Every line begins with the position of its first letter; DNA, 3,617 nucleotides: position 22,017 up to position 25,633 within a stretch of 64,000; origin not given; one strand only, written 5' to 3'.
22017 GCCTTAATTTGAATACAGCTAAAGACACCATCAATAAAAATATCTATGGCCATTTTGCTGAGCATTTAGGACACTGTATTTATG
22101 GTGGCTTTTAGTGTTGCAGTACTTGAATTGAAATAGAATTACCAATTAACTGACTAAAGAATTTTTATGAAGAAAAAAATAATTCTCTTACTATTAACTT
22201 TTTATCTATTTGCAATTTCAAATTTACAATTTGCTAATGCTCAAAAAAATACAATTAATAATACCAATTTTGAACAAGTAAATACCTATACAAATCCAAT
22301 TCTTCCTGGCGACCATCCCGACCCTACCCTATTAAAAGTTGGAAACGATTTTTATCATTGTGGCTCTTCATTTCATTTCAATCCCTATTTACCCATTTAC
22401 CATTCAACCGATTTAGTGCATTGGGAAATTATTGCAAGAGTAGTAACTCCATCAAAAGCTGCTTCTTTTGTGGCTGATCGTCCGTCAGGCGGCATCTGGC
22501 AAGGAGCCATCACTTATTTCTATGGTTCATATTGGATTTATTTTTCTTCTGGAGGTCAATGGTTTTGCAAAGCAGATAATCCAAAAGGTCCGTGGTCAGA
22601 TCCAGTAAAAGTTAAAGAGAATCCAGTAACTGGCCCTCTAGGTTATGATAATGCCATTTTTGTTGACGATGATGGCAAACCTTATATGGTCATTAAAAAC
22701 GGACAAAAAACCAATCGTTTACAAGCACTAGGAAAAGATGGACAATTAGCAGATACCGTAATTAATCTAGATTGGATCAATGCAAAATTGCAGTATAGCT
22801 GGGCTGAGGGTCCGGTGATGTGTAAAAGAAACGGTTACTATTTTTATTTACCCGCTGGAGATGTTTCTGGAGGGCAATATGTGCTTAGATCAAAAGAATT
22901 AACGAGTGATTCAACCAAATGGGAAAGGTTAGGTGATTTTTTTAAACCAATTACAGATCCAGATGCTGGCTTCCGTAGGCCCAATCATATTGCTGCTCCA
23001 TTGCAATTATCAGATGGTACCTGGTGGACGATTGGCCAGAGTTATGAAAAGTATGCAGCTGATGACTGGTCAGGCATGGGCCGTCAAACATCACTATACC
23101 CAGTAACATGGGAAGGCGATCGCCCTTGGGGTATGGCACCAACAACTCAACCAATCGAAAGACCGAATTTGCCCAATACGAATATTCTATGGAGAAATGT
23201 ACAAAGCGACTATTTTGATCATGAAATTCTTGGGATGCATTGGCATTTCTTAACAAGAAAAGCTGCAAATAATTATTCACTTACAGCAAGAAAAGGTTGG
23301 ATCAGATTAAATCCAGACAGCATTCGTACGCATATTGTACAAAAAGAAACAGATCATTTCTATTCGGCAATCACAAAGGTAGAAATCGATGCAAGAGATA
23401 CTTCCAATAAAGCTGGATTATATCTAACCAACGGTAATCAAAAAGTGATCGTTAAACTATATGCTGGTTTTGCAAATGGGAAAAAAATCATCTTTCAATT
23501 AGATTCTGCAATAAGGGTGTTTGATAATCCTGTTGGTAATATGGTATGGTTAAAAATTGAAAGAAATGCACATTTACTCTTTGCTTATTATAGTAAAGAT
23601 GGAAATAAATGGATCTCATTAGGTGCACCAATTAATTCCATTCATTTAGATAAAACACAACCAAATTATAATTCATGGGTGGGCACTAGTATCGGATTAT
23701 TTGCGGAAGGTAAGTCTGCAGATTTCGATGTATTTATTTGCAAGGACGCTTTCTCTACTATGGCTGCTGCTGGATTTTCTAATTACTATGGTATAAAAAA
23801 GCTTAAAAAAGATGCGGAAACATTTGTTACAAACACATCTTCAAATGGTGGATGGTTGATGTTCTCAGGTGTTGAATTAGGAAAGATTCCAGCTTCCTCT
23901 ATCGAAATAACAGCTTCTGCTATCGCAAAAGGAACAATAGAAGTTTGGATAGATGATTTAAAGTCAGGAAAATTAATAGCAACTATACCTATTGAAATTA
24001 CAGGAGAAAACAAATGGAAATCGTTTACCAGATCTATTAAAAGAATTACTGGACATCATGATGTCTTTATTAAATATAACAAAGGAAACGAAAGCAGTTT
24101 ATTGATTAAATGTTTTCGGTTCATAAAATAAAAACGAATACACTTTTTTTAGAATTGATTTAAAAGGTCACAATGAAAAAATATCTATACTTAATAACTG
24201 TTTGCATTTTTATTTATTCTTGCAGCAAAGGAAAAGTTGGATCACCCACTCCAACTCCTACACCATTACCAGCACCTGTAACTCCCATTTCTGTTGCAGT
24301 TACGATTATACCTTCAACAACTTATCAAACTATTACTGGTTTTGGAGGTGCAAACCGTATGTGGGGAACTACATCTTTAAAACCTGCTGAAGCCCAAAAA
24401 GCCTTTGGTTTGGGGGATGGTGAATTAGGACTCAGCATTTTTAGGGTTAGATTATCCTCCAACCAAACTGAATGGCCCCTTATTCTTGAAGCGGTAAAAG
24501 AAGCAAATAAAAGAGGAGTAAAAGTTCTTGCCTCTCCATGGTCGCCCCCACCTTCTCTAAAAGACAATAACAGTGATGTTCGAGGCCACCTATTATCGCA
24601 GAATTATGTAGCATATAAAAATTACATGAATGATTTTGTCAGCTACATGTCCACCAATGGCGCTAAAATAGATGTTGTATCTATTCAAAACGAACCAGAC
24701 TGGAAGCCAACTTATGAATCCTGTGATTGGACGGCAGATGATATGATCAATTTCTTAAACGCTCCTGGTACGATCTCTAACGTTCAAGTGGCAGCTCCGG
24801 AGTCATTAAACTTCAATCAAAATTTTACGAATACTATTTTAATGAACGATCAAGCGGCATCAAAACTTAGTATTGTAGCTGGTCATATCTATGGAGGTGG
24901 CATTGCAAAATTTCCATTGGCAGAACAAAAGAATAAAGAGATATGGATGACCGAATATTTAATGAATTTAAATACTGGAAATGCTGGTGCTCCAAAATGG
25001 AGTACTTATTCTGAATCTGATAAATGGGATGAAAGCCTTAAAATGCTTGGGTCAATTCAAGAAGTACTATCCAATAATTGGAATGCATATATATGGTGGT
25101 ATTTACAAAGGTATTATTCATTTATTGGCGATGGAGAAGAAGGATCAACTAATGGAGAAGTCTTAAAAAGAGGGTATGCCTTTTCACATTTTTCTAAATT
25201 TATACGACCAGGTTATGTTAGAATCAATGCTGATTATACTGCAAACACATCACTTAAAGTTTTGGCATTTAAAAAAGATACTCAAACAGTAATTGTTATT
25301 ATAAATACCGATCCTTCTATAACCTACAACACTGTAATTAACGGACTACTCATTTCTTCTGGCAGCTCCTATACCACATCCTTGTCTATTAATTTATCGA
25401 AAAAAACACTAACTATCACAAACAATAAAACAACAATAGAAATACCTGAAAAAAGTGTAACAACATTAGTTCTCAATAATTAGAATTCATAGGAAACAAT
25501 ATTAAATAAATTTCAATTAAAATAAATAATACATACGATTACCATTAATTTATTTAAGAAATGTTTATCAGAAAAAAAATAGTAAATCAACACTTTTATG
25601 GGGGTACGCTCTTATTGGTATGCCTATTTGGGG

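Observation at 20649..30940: A readable LacI regulon: operator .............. at every transcription unit of the xylan locus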

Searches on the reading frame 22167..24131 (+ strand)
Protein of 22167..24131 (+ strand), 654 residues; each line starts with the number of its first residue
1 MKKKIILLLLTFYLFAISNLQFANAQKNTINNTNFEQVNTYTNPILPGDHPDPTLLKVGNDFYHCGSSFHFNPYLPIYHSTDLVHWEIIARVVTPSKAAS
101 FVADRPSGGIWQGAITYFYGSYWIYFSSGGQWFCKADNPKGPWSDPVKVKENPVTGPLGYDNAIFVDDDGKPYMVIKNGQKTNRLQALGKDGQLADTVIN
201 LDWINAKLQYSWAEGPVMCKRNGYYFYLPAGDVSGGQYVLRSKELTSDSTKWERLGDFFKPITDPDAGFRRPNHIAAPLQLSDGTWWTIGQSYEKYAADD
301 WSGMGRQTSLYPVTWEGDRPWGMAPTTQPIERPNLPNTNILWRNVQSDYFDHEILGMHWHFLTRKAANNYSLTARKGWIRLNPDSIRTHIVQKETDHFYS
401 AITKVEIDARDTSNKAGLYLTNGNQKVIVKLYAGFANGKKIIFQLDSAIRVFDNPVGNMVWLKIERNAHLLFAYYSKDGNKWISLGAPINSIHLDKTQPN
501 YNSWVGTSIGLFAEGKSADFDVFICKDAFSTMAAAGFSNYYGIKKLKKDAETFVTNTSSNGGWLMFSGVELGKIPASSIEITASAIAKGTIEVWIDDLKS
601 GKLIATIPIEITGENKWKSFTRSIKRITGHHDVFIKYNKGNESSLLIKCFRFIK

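Call 7: search_protein_families(library=pfam, proteins=[window:22167-24131:+])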
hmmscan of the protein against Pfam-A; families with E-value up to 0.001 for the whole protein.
window:22167-24131:+ (654 aa): 3 families
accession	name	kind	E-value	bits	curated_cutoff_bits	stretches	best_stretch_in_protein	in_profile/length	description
PF04616.20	Glyco_hydro_43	-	6.4e-45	154.2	32.2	1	41-318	1-285/288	Glycosyl hydrolases family 43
PF17851.8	GH43_C2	-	1.8e-18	67.4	22.7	1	347-523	1-200/203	Beta xylosidase C-terminal Concanavalin A-like domain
PF03422.21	CBM_6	-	2.8e-12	47.4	28.9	1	554-653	24-124/125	Carbohydrate binding module (family 6)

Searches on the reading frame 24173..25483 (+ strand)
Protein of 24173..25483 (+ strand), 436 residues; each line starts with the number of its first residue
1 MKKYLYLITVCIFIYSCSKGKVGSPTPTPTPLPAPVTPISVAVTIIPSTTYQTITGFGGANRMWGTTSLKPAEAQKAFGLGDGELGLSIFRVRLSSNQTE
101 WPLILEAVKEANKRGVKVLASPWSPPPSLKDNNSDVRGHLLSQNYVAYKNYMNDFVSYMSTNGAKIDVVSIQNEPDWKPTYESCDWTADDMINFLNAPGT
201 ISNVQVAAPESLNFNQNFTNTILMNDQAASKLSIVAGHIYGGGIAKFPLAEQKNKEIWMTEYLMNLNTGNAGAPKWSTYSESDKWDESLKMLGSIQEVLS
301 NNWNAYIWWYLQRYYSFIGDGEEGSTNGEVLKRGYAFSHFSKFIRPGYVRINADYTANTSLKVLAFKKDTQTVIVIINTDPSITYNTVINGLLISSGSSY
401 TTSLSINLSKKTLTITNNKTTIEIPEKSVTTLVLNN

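Call 7: search_protein_families(library=pfam, proteins=[window:24173-25483:+])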
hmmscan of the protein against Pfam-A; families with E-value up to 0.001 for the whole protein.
window:24173-25483:+ (436 aa): 2 families
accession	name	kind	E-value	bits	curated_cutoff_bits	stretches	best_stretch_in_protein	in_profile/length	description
PF02055.22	Glyco_hydro_30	-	1.2e-06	28.3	23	1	92-301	72-294/348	Glycosyl hydrolase family 30 TIM-barrel domain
PF14587.12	Glyco_hydr_30_2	-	2.5e-05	24.2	27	1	109-183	111-191/364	O-Glycosyl hydrolase family 30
